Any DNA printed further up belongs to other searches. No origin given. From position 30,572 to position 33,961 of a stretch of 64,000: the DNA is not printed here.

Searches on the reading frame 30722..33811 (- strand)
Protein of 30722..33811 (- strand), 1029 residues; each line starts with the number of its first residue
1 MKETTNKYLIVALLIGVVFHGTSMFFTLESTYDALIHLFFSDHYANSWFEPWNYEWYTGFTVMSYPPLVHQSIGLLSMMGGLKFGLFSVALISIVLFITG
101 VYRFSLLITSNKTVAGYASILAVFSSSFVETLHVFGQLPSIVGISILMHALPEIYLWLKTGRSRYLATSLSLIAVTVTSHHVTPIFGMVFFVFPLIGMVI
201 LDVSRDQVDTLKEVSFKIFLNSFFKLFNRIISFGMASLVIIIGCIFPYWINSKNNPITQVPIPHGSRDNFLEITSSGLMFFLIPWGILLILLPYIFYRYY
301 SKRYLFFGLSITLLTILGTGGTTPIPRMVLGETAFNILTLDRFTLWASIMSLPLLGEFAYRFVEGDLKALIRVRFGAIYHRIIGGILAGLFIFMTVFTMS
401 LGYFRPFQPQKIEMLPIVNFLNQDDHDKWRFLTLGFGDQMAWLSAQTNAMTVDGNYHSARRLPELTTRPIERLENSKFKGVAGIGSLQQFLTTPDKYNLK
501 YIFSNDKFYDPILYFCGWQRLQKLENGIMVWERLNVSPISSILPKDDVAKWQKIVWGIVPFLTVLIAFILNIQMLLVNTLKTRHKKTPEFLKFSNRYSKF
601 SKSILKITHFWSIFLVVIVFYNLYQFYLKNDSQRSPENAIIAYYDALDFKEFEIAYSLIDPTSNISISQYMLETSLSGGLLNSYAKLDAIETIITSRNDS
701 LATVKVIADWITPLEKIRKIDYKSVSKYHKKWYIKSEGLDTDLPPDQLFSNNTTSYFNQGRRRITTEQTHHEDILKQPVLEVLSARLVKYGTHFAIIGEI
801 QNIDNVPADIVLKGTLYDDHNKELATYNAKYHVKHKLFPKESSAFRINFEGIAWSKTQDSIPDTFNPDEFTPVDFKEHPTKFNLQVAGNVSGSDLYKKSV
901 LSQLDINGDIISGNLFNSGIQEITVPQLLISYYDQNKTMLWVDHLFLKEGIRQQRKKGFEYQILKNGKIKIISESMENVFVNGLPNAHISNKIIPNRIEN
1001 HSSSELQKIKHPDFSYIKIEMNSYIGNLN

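Call 3: search_protein_families(library=pfam, proteins=[window:30722-33811:-], max_evalue=0.001)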
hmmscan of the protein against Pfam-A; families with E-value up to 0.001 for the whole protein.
window:30722-33811:- (1029 aa): 0 families

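Call 4: search_protein_families(library=ncbifam, proteins=[window:30722-33811:-], max_evalue=0.001)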
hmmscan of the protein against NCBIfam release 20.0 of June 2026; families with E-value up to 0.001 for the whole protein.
window:30722-33811:- (1029 aa): 0 families

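Call 20: search_protein_families(library=pfam, proteins=[window:30722-33811:-], max_evalue=1)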
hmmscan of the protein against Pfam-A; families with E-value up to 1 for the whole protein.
window:30722-33811:- (1029 aa): 1 family
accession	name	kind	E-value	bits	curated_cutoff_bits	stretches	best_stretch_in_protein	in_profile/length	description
PF10131.15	PTPS_related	-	0.16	10.8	26.4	0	87-366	26-268/621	6-pyruvoyl-tetrahydropterin synthase related domain; membrane protein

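Call 26: find_homologous_proteins(query=window:30722-33811:-, region=1-650)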
Query window:30722-33811:-, residues 1-650 (650 aa): 2431 proteins with E <= 0.001 among 8000 candidates; the best 120 are listed.
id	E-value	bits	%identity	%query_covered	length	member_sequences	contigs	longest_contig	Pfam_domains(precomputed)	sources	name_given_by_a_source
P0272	0.0e+0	1460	100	100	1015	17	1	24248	-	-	-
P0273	0.0e+0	1330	88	100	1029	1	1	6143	-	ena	-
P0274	0.0e+0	1327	89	100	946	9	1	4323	-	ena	-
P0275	0.0e+0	1323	88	100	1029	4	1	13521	-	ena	-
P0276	0.0e+0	1322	88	100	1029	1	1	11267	-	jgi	jgi:hypothetical protein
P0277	0.0e+0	1322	88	100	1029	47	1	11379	-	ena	-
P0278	0.0e+0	1300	86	100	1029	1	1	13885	-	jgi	jgi:hypothetical protein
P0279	0.0e+0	1296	86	100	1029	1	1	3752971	-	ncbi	ncbi:hypothetical protein ABI125_11445 [Tamlana crocina]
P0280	0.0e+0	1296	86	100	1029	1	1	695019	-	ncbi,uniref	ncbi:hypothetical protein J1D01_03350 [Seonamhaeicola sp. NFXS20]|uniref:hypothetical protein n=2 Ta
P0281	0.0e+0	1296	86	100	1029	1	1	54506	-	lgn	-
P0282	0.0e+0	1295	86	100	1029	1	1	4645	-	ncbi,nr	ncbi:MAG: hypothetical protein HKO92_03480 [Flavobacteriaceae bacterium]|nr:hypothetical protein [Fl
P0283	0.0e+0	1294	86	100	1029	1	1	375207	-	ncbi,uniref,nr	ncbi:hypothetical protein [uncultured Lacinutrix sp.]|uniref:hypothetical protein n=1 Tax=uncultured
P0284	0.0e+0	1293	86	100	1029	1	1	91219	-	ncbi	-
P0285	0.0e+0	1292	85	100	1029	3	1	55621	-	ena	-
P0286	0.0e+0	1292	86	100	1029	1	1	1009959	-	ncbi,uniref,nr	ncbi:hypothetical protein [Gaetbulibacter sp. NE]|uniref:hypothetical protein n=1 Tax=Gaetbulibacter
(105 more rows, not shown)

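Call 56: predict_structure(alignment_id=A3)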
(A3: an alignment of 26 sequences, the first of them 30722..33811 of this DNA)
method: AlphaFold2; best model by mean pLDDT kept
length: 1029 residues; sequences in the alignment: 26
mean_pLDDT: 57.8   pTM: 0.49
mean pLDDT of the five models: 57.8, 57.4, 55.5, 55.0, 49.5
residues with pLDDT >= 90: 2; 70-90: 378; 50-70: 249; < 50: 400
segments of 3 or more residues with pLDDT < 50: 1-4, 25-66, 133-136, 180-184, 249-285, 307-344, 398-548, 573-585, 629-633, 678-684, 712-715, 740-776, 822-830, 851-875, 894-897, 1025-1029
pLDDT, mean of each block of 10 residues (from residue 1): 56 73 48 40 46 33 42 62 64 77 75 77 64 50 74 84 82 69 51 76 75 74 85 79 59 35 29 37 50 55 50 43 37 38 54 72 74 79 74 56 30 25 30 33 33 26 27 27 29 29 28 28 25 27 40 55 63 48 48 55 57 64 52 68 71 75 72 53 59 84 83 59 84 71 35 27 28 52 87 83 81 73 41 72 79 44 40 55 81 54 78 75 68 87 74 74 78 84 76 63 71 85 50
secondary structure, 60 per line:
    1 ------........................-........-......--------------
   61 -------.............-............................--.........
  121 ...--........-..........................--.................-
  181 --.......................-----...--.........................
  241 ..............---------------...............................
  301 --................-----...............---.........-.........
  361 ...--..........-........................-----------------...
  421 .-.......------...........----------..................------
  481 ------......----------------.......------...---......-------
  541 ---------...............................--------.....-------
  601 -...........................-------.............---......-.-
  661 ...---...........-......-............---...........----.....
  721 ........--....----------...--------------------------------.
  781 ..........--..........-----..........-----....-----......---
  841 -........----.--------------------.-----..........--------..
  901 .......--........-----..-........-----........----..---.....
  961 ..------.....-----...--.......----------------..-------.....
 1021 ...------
elements in order (helices of 4 or more, strands of 3 or more residues): H7-30 H32-39 H41-46 H68-80 H82-109 H112-123 H126-133 H135-160 H163-179 H183-205 H216-254 H270-300 H303-318 H324-338 H342-350 H352-363 H366-375 H377-400 H418-421 H423-429 H436-446 H457-474 H487-492 H509-515 H528-533 H550-580 H589-593 H602-628 H636-648 H652-657 H667-677 H679-684 E686-697 E701-711 E716-728 E731-734 E780-790 E793-802 E808-817 H823-826 E832-837 E842-849 E881-890 E899-907 E910-917 E926-933 E939-946 E956-962 E969-973 E979-981 H986-990 E1016-1023

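Call 59: search_solved_structures(query=A3, max_evalue=10)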
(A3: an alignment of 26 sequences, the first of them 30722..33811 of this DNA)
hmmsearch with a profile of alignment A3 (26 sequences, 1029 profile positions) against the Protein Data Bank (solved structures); distinct sequences matched with E-value up to 10: 0.
